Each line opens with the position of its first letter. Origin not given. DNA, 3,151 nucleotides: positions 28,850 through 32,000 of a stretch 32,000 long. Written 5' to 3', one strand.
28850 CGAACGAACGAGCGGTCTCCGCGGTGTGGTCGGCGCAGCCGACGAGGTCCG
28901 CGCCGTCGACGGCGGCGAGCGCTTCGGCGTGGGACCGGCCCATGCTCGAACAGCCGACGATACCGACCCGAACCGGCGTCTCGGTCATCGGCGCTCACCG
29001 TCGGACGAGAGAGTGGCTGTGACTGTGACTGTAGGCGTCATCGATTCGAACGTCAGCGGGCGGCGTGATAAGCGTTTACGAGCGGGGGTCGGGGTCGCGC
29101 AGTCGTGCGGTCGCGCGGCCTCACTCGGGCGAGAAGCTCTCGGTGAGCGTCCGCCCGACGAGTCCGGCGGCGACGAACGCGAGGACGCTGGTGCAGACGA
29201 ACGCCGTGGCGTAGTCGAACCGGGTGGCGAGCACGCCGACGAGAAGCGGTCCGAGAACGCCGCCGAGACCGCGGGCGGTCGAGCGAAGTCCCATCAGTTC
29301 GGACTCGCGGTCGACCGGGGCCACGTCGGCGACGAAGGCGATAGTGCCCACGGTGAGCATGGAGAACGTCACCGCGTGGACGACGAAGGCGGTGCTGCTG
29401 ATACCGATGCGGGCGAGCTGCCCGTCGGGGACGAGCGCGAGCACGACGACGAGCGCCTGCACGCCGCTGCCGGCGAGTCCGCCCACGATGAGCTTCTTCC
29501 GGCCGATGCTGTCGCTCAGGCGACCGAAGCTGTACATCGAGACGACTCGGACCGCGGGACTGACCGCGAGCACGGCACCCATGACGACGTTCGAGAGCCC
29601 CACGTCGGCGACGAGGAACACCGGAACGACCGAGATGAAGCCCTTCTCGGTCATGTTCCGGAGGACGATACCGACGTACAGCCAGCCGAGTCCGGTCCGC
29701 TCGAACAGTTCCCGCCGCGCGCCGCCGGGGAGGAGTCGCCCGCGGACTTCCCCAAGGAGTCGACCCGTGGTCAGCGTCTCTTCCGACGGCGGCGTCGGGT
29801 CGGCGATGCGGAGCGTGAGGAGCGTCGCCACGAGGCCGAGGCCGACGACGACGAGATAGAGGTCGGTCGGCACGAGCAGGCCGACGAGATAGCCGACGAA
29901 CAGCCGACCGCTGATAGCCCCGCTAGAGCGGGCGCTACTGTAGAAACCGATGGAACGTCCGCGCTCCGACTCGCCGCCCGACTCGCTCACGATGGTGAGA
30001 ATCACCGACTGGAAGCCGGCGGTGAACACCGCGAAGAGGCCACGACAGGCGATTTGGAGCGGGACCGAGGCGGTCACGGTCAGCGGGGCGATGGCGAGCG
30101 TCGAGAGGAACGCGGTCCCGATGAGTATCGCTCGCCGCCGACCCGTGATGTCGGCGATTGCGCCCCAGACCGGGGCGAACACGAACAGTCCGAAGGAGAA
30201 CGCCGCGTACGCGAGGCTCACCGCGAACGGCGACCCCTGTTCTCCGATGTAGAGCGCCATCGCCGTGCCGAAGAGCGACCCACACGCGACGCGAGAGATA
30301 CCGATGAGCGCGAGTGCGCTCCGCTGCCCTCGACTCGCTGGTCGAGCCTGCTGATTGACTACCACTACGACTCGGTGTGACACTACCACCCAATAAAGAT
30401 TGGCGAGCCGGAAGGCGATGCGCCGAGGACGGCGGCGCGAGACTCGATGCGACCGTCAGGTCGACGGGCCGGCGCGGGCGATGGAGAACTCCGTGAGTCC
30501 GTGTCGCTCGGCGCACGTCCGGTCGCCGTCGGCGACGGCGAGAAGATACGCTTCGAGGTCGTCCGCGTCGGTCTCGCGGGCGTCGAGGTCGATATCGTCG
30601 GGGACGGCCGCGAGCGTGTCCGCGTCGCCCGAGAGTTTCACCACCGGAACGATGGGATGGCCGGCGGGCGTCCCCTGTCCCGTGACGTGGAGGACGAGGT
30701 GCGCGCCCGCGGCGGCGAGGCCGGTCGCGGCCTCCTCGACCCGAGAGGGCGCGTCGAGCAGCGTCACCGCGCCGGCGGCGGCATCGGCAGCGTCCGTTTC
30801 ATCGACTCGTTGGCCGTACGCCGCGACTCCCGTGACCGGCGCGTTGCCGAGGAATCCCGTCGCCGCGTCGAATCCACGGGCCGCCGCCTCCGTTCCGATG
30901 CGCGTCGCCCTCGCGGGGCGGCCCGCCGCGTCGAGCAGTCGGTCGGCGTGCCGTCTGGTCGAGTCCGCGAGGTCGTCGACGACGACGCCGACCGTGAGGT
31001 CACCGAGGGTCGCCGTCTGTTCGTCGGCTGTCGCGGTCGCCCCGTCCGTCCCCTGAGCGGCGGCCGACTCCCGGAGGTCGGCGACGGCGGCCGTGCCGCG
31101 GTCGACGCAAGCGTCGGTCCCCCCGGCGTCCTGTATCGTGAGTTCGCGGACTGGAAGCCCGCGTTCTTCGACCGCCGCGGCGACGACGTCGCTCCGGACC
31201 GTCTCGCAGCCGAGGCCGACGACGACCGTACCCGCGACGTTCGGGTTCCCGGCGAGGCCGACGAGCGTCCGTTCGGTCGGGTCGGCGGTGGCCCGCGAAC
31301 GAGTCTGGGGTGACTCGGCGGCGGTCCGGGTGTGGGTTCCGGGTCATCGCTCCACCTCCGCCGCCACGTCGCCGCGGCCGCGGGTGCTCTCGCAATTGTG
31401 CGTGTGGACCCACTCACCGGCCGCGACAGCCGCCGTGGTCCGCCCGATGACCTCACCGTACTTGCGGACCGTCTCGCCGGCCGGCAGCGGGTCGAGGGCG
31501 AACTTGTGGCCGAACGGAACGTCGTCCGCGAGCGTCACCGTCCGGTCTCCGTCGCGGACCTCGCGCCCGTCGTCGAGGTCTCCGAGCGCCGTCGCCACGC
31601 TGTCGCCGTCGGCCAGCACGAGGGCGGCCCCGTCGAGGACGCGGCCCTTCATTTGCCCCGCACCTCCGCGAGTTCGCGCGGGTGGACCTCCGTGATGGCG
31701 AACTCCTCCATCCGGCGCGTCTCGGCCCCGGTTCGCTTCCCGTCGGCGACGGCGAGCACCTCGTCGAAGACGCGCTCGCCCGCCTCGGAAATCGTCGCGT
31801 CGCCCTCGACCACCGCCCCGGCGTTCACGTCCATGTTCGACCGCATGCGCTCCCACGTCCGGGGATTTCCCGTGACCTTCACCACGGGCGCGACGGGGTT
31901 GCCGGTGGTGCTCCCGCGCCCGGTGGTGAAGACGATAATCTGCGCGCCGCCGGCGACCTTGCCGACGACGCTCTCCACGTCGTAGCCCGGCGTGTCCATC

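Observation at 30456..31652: SAF-domain ORF and a start-less UxaA-like ORF lie in the same frame, separated by a single TGA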

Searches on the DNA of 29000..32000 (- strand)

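Call 11: search_dna_similar(query=window:29000-32000:-, collection=plasmids, mode=near, max_rows=20)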
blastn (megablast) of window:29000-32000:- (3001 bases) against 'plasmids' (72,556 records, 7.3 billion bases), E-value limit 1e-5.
Records with a match: 11; places in all: 11; records where one place covers at least 80% of the query: 3.
Best place of each record, by identity: 95-99% 1; 90-95% 2; 60-80% 8.
By first word of the organism name: Haloferax 3; Haladaptatus 3; Haloterrigena 2; Natrinema 1; Halomarina 1; Halostagnicola 1.
By predicted mobility (MOB-suite, as given by PLSDB): non-mobilizable 11.
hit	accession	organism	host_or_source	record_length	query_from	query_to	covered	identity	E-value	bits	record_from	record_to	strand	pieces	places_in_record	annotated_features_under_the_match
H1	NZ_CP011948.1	Haloferax gibbonsii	whole genome,saline saltern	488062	1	2982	99%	95.1%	0e+0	4731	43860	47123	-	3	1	UxaA family hydrolase (x3) | MFS transporter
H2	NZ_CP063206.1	Haloferax gibbonsii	cultured ...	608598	1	2982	99%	94.3%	0e+0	4593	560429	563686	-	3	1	MFS transporter | UxaA family hydrolase (x3)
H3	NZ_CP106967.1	Haloferax alexandrinus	-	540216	1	3001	98%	92.0%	0e+0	4199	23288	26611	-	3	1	UxaA family hydrolase (x3) | MFS transporter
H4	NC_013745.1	Haloterrigena turkmenica DSM 5511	-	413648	1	668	22%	75.3%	1e-75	292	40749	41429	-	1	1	UxaA family hydrolase (x3)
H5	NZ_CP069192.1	Haloterrigena salifodinae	Salt Microbe,Salt Mine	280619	1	640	21%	75.1%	1e-70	276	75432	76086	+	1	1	UxaA family hydrolase (x2)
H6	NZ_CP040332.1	Natrinema versiforme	-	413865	1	646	22%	72.3%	6e-40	174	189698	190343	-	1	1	UxaA family hydrolase (x2)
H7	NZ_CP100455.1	Halomarina sp. BND7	cell culture,sediment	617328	2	633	21%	73.7%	7e-54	220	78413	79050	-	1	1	UxaA family hydrolase (x2)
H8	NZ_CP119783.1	Haladaptatus sp. YSMS36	cell culture,sediment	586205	1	632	21%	73.4%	2e-50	209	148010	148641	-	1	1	UxaA family hydrolase (x2)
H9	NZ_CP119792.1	Haladaptatus sp. QDMS2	cell culture,sediment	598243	1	632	21%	73.4%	2e-50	209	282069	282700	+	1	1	UxaA family hydrolase (x2)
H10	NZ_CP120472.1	Haladaptatus sp. DYSN1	cell culture,sediment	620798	1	632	21%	73.2%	7e-49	204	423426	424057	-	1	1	UxaA family hydrolase (x2)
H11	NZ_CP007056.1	Halostagnicola larsenii XH-48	-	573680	2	632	21%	73.2%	3e-48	202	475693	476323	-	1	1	UxaA family hydrolase (x2)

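Call 28: get_annotated_region(hit=H4, flank=3500)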
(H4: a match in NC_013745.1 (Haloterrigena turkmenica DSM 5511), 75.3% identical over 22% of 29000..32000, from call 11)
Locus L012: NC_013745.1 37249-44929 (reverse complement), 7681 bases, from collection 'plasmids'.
description: Haloterrigena turkmenica DSM 5511 plasmid pHTUR02, complete sequence
organism: Haloterrigena turkmenica DSM 5511 (NCBI taxid 543526)
taxonomy: Archaea; Euryarchaeota; Halobacteria; Halobacteriales; Natrialbaceae; Haloterrigena; Haloterrigena turkmenica; Haloterrigena turkmenica DSM 5511
host: -; source: -; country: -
typing (MOB-suite, as given by PLSDB): non-mobilizable
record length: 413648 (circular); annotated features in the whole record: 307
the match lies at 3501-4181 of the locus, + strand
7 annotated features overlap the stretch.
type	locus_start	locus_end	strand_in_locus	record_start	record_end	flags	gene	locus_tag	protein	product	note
CDS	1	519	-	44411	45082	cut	-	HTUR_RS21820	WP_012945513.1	carbohydrate-binding family 9-like protein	-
CDS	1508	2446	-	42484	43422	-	-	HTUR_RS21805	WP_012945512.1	dihydrodipicolinate synthase family protein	GO:0009436 - glyoxylate catabolic process [Evidence IEA]; GO:0071704 - organic substance metabolic process [Evidence ...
CDS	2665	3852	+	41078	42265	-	-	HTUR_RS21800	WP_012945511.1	UxaA family hydrolase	-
CDS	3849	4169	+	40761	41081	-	-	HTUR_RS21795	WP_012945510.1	UxaA family hydrolase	-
CDS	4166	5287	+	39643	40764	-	-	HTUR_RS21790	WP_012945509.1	UxaA family hydrolase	-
CDS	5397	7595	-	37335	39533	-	-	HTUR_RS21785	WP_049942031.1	ABC transporter ATP-binding protein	-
CDS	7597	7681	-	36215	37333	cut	-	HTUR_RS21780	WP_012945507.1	ABC transporter permease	-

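Call 29: get_annotated_region(hit=H5, flank=3500)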
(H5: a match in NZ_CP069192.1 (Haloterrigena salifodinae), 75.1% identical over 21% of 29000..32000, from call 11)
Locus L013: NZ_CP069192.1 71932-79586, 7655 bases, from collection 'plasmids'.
description: Haloterrigena salifodinae strain BOL5-1 plasmid pHTS280.6, complete sequence
organism: Haloterrigena salifodinae (NCBI taxid 2675099)
taxonomy: Archaea; Euryarchaeota; Halobacteria; Halobacteriales; Natrialbaceae; Haloterrigena; Haloterrigena salifodinae
host: -; source: Salt Microbe,Salt Mine; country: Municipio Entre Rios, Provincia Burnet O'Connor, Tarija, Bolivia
typing (MOB-suite, as given by PLSDB): non-mobilizable
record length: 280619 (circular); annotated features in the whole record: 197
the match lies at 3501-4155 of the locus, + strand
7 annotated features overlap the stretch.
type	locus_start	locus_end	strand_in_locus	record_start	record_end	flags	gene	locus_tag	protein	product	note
CDS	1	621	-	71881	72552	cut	-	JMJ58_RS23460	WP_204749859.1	carbohydrate-binding family 9-like protein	-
CDS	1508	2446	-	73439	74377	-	-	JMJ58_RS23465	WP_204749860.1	dihydrodipicolinate synthase family protein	GO:0009436 - glyoxylate catabolic process [Evidence IEA]; GO:0071704 - organic substance metabolic process [Evidence ...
CDS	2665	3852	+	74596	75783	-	-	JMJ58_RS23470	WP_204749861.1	UxaA family hydrolase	-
CDS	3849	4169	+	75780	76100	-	-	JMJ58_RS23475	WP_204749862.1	UxaA family hydrolase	-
CDS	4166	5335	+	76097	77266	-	-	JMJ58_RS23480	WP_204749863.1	UxaA family hydrolase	-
CDS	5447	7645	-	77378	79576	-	-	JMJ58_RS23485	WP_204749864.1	ABC transporter ATP-binding protein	-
CDS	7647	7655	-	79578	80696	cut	-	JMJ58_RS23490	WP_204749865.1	ABC transporter permease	-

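Call 30: get_annotated_region(hit=H3, flank=1500)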
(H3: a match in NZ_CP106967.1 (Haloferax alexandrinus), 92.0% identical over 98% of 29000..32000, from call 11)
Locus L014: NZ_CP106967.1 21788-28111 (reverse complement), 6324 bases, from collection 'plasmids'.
description: Haloferax alexandrinus strain BNX82 plasmid pBNX82-1, complete sequence
organism: Haloferax alexandrinus (NCBI taxid 114529)
taxonomy: Archaea; Euryarchaeota; Halobacteria; Halobacteriales; Haloferacaceae; Haloferax; Haloferax alexandrinus
host: -; source: -; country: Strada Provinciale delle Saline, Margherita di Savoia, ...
typing (MOB-suite, as given by PLSDB): non-mobilizable; mating-pair formation MPF_T
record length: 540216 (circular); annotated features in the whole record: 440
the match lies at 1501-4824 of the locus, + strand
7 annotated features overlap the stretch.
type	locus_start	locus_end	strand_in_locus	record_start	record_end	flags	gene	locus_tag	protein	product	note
CDS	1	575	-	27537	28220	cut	-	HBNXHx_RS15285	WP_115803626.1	carbohydrate-binding family 9-like protein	-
CDS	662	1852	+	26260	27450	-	-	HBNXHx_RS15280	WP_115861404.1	UxaA family hydrolase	-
CDS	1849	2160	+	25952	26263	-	-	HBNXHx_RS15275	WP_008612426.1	UxaA family hydrolase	-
CDS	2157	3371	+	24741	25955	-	-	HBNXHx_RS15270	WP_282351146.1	UxaA family hydrolase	-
CDS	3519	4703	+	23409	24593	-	-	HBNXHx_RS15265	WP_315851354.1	MFS transporter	GO:0055085 - transmembrane transport [Evidence IEA]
CDS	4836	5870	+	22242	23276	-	-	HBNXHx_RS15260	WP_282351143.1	Gfo/Idh/MocA family oxidoreductase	-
CDS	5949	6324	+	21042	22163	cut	-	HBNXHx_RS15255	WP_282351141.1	Gfo/Idh/MocA family oxidoreductase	-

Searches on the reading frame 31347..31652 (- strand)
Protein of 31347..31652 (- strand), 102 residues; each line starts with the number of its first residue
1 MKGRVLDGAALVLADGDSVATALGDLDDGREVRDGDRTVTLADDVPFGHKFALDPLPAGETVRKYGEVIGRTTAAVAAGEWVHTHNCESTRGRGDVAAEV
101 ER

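Call 6: search_protein_families(library=pfam, proteins=[window:31347-31652:-], max_evalue=1)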
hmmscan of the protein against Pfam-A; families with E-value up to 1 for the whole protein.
seq(102 aa): 1 family
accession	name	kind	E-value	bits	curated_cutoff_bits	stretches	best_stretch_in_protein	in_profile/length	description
PF08666.17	SAF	-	1.8e-06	28.8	21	1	39-86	21-61/63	SAF domain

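Call 7: search_protein_families(library=ncbifam, proteins=[window:31347-31652:-], max_evalue=1)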
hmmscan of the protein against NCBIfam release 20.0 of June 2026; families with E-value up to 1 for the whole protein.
seq(102 aa): 1 family
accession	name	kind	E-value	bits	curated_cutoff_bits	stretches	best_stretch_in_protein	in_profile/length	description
TIGR03248.1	galactar-dH20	equivalog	3.8e-09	35.6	730.85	1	26-86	20-77/507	galactarate dehydratase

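Call 9: find_encoding_contigs(protein=window:31347-31652:-, flank=10000)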
Protein seq(102 aa) (102 aa): 24 contigs read that carry it; 5 places shown.
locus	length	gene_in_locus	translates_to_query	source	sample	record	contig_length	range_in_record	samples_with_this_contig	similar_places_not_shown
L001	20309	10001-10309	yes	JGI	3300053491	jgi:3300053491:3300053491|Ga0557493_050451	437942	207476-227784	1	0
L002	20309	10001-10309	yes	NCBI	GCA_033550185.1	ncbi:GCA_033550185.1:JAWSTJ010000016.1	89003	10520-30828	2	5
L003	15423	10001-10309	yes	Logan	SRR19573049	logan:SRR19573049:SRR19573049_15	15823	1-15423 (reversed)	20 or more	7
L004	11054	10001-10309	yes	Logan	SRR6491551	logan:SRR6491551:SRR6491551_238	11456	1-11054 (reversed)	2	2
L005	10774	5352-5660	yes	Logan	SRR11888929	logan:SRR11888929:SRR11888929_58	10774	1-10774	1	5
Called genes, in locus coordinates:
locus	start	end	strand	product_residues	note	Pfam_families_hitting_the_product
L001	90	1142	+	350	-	-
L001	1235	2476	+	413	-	-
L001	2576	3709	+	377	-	-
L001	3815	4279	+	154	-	-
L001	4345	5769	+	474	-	-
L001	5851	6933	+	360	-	-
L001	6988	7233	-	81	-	-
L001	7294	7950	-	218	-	-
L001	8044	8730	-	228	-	-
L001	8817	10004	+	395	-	-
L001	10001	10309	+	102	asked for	PF08666:SAF (weak)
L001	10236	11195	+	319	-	-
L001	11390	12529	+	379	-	-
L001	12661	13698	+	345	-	-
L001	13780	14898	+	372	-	-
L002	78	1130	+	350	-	PF01408:GFO_IDH_MocA, PF22725:GFO_IDH_MocA_C3, PF02894:GFO_IDH_MocA_C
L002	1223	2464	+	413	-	PF02746:MR_MLE_N, PF13378:MR_MLE_C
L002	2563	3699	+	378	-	PF02746:MR_MLE_N, PF13378:MR_MLE_C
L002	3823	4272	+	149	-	PF00582:Usp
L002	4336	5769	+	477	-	PF02056:Glyco_hydro_4, PF11975:Glyco_hydro_4C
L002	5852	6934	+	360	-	PF00296:Bac_luciferase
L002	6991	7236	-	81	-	PF26275:DUF8074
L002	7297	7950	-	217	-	PF06283:ThuA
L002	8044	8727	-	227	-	PF06452:CBM9_1 (weak), PF16011:CBM9_2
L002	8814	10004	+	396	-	PF04295:GD_AH_second, PF20629:GD_AH_C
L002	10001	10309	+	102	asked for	PF08666:SAF (weak)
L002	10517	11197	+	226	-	PF20629:GD_AH_C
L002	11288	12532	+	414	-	PF00083:Sugar_tr (faint), PF13347:MFS_2 (faint), PF07690:MFS_1, PF12832:MFS_1_like, PF07690:MFS_1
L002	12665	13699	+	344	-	PF01408:GFO_IDH_MocA, PF02894:GFO_IDH_MocA_C, PF22725:GFO_IDH_MocA_C3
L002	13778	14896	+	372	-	PF01408:GFO_IDH_MocA, PF02894:GFO_IDH_MocA_C, PF22725:GFO_IDH_MocA_C3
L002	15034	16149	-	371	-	PF00005:ABC_tran, PF08352:oligo_HPY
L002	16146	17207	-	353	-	PF00005:ABC_tran, PF02463:SMC_N (faint), PF13304:AAA_21, PF08352:oligo_HPY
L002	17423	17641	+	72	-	-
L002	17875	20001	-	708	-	PF00528:BPD_transp_1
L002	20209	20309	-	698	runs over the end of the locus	PF00496:SBP_bac_5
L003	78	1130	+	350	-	PF01408:GFO_IDH_MocA, PF22725:GFO_IDH_MocA_C3, PF02894:GFO_IDH_MocA_C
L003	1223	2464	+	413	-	PF02746:MR_MLE_N, PF13378:MR_MLE_C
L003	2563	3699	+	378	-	PF02746:MR_MLE_N, PF13378:MR_MLE_C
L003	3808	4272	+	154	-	PF00582:Usp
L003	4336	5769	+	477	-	PF02056:Glyco_hydro_4, PF11975:Glyco_hydro_4C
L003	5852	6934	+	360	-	PF00296:Bac_luciferase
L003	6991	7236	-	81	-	PF26275:DUF8074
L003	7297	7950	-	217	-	PF06283:ThuA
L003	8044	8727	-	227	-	PF06452:CBM9_1 (weak), PF16011:CBM9_2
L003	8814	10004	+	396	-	PF04295:GD_AH_second, PF20629:GD_AH_C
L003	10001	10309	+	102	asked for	PF08666:SAF (weak)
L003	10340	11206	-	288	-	-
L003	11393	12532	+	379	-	PF00083:Sugar_tr (faint), PF07690:MFS_1, PF12832:MFS_1_like, PF07690:MFS_1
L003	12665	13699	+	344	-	PF01408:GFO_IDH_MocA, PF02894:GFO_IDH_MocA_C, PF22725:GFO_IDH_MocA_C3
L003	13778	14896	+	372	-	PF01408:GFO_IDH_MocA, PF02894:GFO_IDH_MocA_C, PF22725:GFO_IDH_MocA_C3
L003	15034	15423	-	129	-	?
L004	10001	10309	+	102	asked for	PF08666:SAF (weak)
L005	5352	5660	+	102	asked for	PF08666:SAF (weak)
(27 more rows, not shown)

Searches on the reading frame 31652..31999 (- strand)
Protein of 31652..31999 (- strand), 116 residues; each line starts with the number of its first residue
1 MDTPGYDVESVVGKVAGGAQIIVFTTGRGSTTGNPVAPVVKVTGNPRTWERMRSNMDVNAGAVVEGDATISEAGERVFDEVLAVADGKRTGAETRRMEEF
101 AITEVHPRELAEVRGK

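Call 6: search_protein_families(library=pfam, proteins=[window:31652-31999:-], max_evalue=1)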
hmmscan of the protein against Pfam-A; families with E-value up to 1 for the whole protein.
seq(116 aa): 2 families
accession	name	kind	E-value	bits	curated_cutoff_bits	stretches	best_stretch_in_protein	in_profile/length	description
PF20629.2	GD_AH_C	-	2.2e-37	129.2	26.8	1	1-104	135-238/242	D-galactarate/Altronate dehydratase, C-terminal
PF01989.23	AcnX_swivel_put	-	0.036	14.3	27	0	20-37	29-46/80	Aconitase X swivel domain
